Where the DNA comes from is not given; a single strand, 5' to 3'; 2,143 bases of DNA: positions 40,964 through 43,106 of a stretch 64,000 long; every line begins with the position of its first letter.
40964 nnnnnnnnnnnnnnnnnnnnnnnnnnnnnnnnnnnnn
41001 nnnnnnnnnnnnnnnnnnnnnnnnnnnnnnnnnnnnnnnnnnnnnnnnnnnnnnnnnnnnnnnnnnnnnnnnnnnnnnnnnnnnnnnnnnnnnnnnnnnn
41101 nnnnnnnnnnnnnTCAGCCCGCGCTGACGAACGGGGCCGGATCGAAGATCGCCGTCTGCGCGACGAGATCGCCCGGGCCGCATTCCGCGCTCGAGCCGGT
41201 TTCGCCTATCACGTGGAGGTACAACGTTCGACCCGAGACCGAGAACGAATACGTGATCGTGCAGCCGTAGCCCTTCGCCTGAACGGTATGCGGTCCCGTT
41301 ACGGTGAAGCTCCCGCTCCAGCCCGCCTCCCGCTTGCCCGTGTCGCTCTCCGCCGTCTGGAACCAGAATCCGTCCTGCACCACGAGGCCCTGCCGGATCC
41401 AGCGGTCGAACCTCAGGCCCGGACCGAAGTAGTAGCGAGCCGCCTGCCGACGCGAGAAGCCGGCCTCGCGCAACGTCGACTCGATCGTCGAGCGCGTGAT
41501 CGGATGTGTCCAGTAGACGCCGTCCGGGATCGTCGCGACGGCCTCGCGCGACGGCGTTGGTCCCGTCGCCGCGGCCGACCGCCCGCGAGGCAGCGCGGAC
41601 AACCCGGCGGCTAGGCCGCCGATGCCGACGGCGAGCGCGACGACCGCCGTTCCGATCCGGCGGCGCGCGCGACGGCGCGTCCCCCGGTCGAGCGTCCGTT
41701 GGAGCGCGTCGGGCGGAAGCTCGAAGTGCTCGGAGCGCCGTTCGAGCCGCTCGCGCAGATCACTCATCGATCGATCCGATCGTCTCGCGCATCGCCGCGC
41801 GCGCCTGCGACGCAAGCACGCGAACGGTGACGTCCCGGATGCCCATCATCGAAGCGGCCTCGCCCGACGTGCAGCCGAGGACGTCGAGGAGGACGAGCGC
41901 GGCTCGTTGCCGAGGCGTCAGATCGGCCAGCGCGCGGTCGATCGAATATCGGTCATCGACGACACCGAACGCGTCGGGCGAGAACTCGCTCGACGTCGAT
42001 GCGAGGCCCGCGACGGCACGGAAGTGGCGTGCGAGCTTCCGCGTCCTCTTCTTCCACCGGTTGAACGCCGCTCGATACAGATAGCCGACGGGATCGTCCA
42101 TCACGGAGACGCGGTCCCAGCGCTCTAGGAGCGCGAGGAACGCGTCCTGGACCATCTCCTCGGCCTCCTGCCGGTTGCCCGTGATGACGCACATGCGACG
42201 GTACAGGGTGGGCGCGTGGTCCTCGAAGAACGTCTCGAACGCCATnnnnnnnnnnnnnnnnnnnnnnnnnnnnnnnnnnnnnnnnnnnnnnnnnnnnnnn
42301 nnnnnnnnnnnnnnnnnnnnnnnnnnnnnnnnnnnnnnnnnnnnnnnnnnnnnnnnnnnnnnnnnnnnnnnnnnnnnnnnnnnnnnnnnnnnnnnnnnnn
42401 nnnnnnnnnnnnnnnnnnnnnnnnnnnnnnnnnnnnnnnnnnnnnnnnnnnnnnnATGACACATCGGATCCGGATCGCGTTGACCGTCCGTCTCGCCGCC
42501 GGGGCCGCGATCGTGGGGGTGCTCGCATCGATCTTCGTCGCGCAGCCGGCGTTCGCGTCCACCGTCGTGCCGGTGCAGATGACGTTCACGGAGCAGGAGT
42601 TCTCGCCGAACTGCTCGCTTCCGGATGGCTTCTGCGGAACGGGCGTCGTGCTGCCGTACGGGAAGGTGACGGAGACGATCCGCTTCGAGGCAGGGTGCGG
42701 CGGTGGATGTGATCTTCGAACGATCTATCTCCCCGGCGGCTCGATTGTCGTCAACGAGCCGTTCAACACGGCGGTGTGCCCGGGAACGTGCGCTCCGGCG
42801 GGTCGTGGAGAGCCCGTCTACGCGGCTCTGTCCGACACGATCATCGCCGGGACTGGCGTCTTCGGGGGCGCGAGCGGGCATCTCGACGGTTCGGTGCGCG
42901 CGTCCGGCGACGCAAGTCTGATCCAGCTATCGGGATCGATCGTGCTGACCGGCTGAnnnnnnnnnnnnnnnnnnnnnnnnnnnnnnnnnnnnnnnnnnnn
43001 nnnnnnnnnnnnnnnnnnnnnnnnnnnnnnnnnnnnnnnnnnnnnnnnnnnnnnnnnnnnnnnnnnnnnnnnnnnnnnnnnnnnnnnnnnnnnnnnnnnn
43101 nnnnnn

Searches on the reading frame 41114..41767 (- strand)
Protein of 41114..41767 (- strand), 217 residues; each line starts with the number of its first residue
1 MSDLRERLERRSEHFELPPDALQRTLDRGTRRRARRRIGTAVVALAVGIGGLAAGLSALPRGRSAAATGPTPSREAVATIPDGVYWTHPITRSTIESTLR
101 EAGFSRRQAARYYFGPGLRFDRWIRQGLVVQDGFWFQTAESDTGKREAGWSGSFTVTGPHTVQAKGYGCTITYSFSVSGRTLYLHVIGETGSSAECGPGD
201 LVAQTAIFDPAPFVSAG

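Call 5: search_protein_families(library=pfam, proteins=[window:41114-41767:-], max_evalue=0.01)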
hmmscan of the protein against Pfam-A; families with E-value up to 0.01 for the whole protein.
window:41114-41767:- (217 aa): 0 families

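Call 11: search_protein_families(library=ncbifam, proteins=[window:41114-41767:-], max_evalue=0.01)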
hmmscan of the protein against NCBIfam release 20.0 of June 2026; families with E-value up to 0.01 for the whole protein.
window:41114-41767:- (217 aa): 0 families

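Call 47: search_protein_families(library=pfam, proteins=[window:41114-41767:-], max_evalue=10)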
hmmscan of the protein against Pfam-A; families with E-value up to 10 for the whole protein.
window:41114-41767:- (217 aa): 1 family
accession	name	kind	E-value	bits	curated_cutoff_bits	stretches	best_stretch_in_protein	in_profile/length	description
PF11239.13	DUF3040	-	0.24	12.1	24.7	1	26-57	29-64/84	Protein of unknown function (DUF3040)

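Call 71: predict_structure(protein=window:41114-41767:-)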
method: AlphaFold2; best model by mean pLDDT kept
length: 217 residues; sequences in the alignment: 1
mean_pLDDT: 42.9   pTM: 0.22
mean pLDDT of the five models: 42.9, 40.0, 39.1, 38.4, 38.1
residues with pLDDT >= 90: 0; 70-90: 9; 50-70: 49; < 50: 159
segments of 3 or more residues with pLDDT < 50: 58-60, 62-99, 101-104, 106-178, 180-217
pLDDT, mean of each block of 10 residues (from residue 1): 70 62 68 61 57 49 41 30 31 47 44 33 32 29 29 29 38 45 43 41 33 27
secondary structure, 60 per line:
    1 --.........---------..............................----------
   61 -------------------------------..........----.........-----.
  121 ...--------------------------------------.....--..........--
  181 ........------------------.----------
elements in order: H3-11 H21-50 H92-101 H106-114 H120-123 E162-166 E169-178 E181-188

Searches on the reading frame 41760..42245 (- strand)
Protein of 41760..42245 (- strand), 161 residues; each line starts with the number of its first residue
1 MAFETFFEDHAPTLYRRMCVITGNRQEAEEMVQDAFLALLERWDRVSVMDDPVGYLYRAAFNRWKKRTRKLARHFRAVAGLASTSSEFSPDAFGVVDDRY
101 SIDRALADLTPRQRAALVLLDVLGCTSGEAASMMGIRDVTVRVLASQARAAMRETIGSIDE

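Call 22: find_homologous_proteins(query=window:41760-42245:-)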
Query window:41760-42245:- (161 aa): 1662 proteins with E <= 0.001 among 1932 candidates; the best 120 are listed.
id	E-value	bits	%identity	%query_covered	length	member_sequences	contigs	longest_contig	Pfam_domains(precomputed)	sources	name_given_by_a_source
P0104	3.8e-99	347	100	100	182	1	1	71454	PF22233.3,PF04545.23,PF04542.21,PF08281.19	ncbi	-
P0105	1.5e-77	277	80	99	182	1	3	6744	PF22233.3,PF04545.23,PF04542.21,PF08281.19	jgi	jgi:RNA polymerase sigma-70 factor (ECF subfamily)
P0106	4.0e-58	214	63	99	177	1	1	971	PF22233.3,PF04545.23,PF04542.21,PF08281.19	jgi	jgi:RNA polymerase sigma factor (sigma-70 family)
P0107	1.2e-57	212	64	100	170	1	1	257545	PF22233.3,PF04542.21,PF08281.19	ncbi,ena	-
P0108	5.3e-57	210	65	99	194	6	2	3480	PF22233.3,PF04542.21,PF08281.19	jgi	jgi:RNA polymerase sigma factor (sigma-70 family)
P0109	6.7e-57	210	65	99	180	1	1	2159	PF22233.3,PF04545.23,PF04542.21,PF08281.19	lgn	-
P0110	7.3e-57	210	66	93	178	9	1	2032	PF22233.3,PF04542.21,PF08281.19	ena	-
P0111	3.1e-56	207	61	100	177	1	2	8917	PF22233.3,PF04545.23,PF04542.21,PF08281.19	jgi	jgi:RNA polymerase sigma factor (sigma-70 family)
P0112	5.2e-56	207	63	99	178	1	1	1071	PF22233.3,PF04545.23,PF04542.21,PF08281.19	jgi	jgi:RNA polymerase sigma factor (sigma-70 family)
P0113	7.7e-56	206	64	99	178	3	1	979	PF22233.3,PF04542.21,PF08281.19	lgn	-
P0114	2.1e-55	205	64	99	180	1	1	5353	PF22233.3,PF04545.23,PF04542.21,PF08281.19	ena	-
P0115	6.1e-55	203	63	94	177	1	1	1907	PF22233.3,PF04545.23,PF04542.21,PF08281.19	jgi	jgi:RNA polymerase sigma factor (sigma-70 family)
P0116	1.1e-54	202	63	100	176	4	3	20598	PF22233.3,PF04542.21,PF08281.19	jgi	jgi:RNA polymerase sigma factor (sigma-70 family)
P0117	1.2e-54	202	61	99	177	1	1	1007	PF22233.3,PF04545.23,PF04542.21,PF08281.19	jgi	jgi:RNA polymerase sigma factor (sigma-70 family)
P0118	1.8e-54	202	63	98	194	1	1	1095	PF22233.3,PF04542.21,PF08281.19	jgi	-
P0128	6.8e-52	193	61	99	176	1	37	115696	PF22233.3,PF04545.23,PF04542.21,PF08281.19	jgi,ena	jgi:RNA polymerase sigma factor (sigma-70 family)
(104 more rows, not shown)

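Call 23: find_encoding_contigs(protein=P0105, flank=2500, max_places=3)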
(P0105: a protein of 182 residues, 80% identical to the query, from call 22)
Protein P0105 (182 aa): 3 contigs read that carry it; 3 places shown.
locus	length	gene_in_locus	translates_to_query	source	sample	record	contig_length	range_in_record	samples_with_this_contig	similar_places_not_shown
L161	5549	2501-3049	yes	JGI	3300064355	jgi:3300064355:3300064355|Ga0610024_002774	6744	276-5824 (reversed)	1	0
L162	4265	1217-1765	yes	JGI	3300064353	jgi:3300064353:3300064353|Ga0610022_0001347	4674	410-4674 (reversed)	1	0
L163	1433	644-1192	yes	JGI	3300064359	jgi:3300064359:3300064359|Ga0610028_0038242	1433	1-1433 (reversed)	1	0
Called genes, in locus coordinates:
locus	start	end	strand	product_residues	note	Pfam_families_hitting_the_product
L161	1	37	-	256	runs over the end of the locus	PF00248:Aldo_ket_red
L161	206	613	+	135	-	PF01243:PNPOx_N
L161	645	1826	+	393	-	PF07690:MFS_1, PF12832:MFS_1_like (weak), PF00083:Sugar_tr (weak), PF07690:MFS_1 (weak)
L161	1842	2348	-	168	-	-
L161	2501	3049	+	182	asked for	PF04542:Sigma70_r2, PF08281:Sigma70_r4_2, PF04545:Sigma70_r4 (weak), PF22233:PhyR_sigma-like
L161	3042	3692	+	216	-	-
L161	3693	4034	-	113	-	-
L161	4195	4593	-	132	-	PF13581:HATPase_c_2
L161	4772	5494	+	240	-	PF13545:HTH_Crp_2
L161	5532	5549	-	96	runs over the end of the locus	?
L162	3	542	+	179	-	?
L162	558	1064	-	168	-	-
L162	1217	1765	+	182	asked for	PF04542:Sigma70_r2, PF08281:Sigma70_r4_2, PF04545:Sigma70_r4 (weak), PF22233:PhyR_sigma-like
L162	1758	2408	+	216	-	-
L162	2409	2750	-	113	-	-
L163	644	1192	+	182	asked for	PF04542:Sigma70_r2, PF08281:Sigma70_r4_2, PF04545:Sigma70_r4 (weak), PF22233:PhyR_sigma-like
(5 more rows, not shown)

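Call 24: find_encoding_contigs(protein=P0107, flank=2500, max_places=2)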
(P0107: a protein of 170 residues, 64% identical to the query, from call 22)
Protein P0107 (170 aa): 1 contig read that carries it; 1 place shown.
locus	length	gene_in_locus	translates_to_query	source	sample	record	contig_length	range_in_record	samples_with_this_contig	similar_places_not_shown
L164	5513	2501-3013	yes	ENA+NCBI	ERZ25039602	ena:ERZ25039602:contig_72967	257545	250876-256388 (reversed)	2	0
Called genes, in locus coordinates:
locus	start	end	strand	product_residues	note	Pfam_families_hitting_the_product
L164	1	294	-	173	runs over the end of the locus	PF01625:PMSR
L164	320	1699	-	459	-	PF00202:Aminotran_3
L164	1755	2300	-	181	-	-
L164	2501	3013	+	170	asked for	PF04542:Sigma70_r2, PF08281:Sigma70_r4_2, PF22233:PhyR_sigma-like (weak)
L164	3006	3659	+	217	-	-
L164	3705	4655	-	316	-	PF00490:ALAD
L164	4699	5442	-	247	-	PF02602:HEM4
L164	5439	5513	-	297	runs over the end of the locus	PF01379:Porphobil_deam, PF03900:Porphobil_deamC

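Call 25: find_encoding_contigs(protein=P0116, flank=2500, max_places=3)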
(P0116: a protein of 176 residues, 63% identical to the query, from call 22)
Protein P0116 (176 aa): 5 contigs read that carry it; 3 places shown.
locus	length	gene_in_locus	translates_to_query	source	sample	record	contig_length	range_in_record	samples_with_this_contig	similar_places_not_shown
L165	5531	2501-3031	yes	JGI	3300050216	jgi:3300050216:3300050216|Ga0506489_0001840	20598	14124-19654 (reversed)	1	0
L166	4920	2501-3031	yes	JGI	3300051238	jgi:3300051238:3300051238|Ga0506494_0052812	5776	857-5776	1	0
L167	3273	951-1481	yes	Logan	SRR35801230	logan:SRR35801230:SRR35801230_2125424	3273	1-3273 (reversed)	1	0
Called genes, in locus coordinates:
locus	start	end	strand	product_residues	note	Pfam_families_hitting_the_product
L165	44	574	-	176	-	-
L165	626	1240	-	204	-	-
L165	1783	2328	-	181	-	-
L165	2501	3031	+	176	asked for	PF04542:Sigma70_r2, PF08281:Sigma70_r4_2, PF22233:PhyR_sigma-like (weak)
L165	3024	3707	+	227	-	-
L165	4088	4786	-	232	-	-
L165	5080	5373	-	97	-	-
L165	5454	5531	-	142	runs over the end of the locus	-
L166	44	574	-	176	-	-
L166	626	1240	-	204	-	-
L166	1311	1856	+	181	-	-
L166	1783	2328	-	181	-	-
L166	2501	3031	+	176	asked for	PF04542:Sigma70_r2, PF08281:Sigma70_r4_2, PF22233:PhyR_sigma-like (weak)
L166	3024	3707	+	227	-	-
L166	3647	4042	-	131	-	-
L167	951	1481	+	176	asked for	PF04542:Sigma70_r2, PF08281:Sigma70_r4_2, PF22233:PhyR_sigma-like (weak)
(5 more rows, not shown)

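Call 26: find_encoding_contigs(protein=P0128, flank=2500, max_places=4)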
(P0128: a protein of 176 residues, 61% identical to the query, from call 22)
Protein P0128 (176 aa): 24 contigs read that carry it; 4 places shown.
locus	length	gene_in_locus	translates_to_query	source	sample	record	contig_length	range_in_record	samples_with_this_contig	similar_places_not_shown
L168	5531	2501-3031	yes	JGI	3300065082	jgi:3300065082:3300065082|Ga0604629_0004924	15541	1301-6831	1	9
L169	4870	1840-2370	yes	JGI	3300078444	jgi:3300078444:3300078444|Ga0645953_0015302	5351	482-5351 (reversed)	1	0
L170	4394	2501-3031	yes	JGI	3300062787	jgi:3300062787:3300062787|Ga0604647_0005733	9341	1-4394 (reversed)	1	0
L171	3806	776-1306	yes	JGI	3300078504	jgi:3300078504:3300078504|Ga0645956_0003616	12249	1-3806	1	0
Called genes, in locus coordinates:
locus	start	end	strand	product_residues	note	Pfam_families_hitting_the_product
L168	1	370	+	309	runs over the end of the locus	PF10604:Polyketide_cyc2, PF08327:AHSA1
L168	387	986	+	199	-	PF01872:RibD_C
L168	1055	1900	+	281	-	PF04199:Cyclase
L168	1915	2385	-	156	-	-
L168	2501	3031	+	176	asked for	PF04542:Sigma70_r2, PF08281:Sigma70_r4_2, PF04545:Sigma70_r4 (weak), PF22233:PhyR_sigma-like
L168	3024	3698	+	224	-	-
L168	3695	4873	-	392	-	PF01571:GCV_T, PF08669:GCV_T_C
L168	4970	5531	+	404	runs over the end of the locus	PF01571:GCV_T, PF08669:GCV_T_C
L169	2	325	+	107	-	?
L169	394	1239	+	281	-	PF04199:Cyclase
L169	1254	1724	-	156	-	-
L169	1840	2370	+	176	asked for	PF04542:Sigma70_r2, PF08281:Sigma70_r4_2, PF04545:Sigma70_r4 (weak), PF22233:PhyR_sigma-like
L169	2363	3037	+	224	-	-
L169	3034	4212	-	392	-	PF01571:GCV_T, PF08669:GCV_T_C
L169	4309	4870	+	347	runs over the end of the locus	?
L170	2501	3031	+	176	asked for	PF04542:Sigma70_r2, PF08281:Sigma70_r4_2, PF04545:Sigma70_r4 (weak), PF22233:PhyR_sigma-like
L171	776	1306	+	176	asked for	PF04542:Sigma70_r2, PF08281:Sigma70_r4_2, PF04545:Sigma70_r4 (weak), PF22233:PhyR_sigma-like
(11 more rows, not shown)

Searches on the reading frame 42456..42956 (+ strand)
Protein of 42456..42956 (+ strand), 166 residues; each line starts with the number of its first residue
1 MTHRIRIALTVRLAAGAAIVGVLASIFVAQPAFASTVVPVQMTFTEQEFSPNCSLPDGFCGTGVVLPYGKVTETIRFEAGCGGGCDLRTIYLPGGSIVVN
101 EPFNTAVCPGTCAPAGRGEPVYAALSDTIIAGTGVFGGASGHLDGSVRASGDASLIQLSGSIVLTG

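Call 5: search_protein_families(library=pfam, proteins=[window:42456-42956:+], max_evalue=0.01)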
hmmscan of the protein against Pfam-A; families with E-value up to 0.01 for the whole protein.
window:42456-42956:+ (166 aa): 0 families

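Call 11: search_protein_families(library=ncbifam, proteins=[window:42456-42956:+], max_evalue=0.01)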
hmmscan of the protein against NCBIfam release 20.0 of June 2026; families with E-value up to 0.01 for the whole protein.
window:42456-42956:+ (166 aa): 0 families

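Call 47: search_protein_families(library=pfam, proteins=[window:42456-42956:+], max_evalue=10)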
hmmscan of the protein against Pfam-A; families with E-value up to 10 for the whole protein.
window:42456-42956:+ (166 aa): 1 family
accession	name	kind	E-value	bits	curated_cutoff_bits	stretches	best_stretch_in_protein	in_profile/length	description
PF13786.12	DUF4179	-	0.27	12.1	30.1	1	12-39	9-38/94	Domain of unknown function (DUF4179)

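Call 62: find_homologous_proteins(query=window:42456-42956:+)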
Query window:42456-42956:+ (166 aa): 30 proteins with E <= 0.001 among 1619 candidates.
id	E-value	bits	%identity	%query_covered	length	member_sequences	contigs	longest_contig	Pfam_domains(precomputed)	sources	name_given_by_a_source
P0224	6.1e-102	356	100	100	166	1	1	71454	-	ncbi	-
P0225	4.5e-67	243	83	75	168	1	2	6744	-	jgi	jgi:hypothetical protein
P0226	1.8e-61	225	73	77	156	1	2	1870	-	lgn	-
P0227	1.6e-55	205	61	99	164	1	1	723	-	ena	-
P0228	1.1e-53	199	69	81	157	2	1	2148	-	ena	-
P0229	1.2e-50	189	64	81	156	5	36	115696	-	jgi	jgi:hypothetical protein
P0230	2.0e-50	189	66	78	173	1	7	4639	-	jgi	jgi:hypothetical protein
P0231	3.3e-46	175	59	79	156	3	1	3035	-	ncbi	-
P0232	8.3e-46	174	61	78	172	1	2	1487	-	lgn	-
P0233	4.7e-39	152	58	77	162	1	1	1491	-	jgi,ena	-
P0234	2.7e-37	146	52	96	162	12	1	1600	-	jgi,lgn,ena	-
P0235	5.1e-37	145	54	96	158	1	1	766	-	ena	-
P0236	8.7e-36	141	51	94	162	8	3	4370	-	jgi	jgi:hypothetical protein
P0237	3.1e-35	139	56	81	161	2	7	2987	-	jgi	jgi:hypothetical protein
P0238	1.6e-34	137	58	69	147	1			-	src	-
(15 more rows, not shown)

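Call 70: predict_structure(alignment_id=A4)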
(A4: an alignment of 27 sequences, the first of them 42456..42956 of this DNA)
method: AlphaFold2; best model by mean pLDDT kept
length: 166 residues; sequences in the alignment: 27
mean_pLDDT: 83.1   pTM: 0.72
mean pLDDT of the five models: 83.1, 83.0, 82.4, 78.1, 74.3
residues with pLDDT >= 90: 88; 70-90: 37; 50-70: 38; < 50: 3
segments of 3 or more residues with pLDDT < 50: 1-3
pLDDT, mean of each block of 10 residues (from residue 1): 51 56 60 89 88 76 97 93 93 98 82 64 94 98 94 93 94
secondary structure, 60 per line:
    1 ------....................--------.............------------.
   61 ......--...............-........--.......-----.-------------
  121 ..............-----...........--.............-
elements in order: H7-26 E35-47 E60-66 E69-80 E85-92 E95-101 E121-134 E140-150 E153-165

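Call 74: fold_search(model_id=the predicted structure, library=pdb)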
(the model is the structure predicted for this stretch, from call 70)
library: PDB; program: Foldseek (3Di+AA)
matches with E <= 10: 739; with E <= 0.001: 0
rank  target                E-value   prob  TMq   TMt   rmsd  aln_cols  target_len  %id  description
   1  6ooc_F                3.1e-03  0.99  0.35  0.33  14.9       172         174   12  Structure of the pterocarpan synthase dirigent protein GePTS1 (released 2020-04-29)
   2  6ooc_C                6.7e-03  0.99  0.34  0.34  15.1       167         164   12  Structure of the pterocarpan synthase dirigent protein GePTS1 (released 2020-04-29)
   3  6ooc_D                8.2e-03  0.92  0.29  0.29  15.2       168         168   14  Structure of the pterocarpan synthase dirigent protein GePTS1 (released 2020-04-29)
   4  6ooc_A                1.3e-02  0.97  0.33  0.34  14.9       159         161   12  Structure of the pterocarpan synthase dirigent protein GePTS1 (released 2020-04-29)
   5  6ood                  1.4e-02  0.96  0.32  0.34  15.2       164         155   10  Structure of the pterocarpan synthase dirigent protein PsPTS1 (released 2020-04-29)
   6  6ooc_B                1.4e-02  0.96  0.33  0.32  15.5       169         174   11  Structure of the pterocarpan synthase dirigent protein GePTS1 (released 2020-04-29)
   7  8xr6_O                1.7e-02  0.33  0.17  0.15  13.0       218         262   11  Cryo-EM structure of cryptophyte photosystem II (released 2024-06-19)
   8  6ooc_E                1.7e-02  0.95  0.32  0.32  15.3       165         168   12  Structure of the pterocarpan synthase dirigent protein GePTS1 (released 2020-04-29)
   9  7ywe_C                2.4e-02  0.95  0.34  0.39  15.0       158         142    8  Monocot chimeric jacalin JAC1 from Oryza sativa: dirigent domain (crystal form 2) (released 2022-05-04)
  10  7tmu_C                2.6e-02  0.92  0.30  0.33   7.9       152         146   10  Crystal Structure of the Protein of Unknown Function YPO0625 from Yersinia pestis (released 2022-02-02)
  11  8th2_C                3.0e-02  0.72  0.28  0.27  15.1       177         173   15  Structure of the isoflavene-forming dirigent protein PsPTS2 (released 2024-01-31)
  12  7tmu_B                3.4e-02  0.96  0.26  0.29   7.1        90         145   12  Crystal Structure of the Protein of Unknown Function YPO0625 from Yersinia pestis (released 2022-02-02)
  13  7r5z_A                3.9e-02  0.92  0.34  0.39  15.3       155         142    8  Monocot chimeric jacalin JAC1 from Oryza sativa: dirigent domain (crystal form 1) (released 2022-05-04)
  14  7r5z_C                4.1e-02  0.87  0.32  0.37  15.4       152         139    7  Monocot chimeric jacalin JAC1 from Oryza sativa: dirigent domain (crystal form 1) (released 2022-05-04)
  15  5k21_B                4.3e-02  0.90  0.30  0.38   9.6       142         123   15  Pyocyanin demethylase (released 2016-12-07)
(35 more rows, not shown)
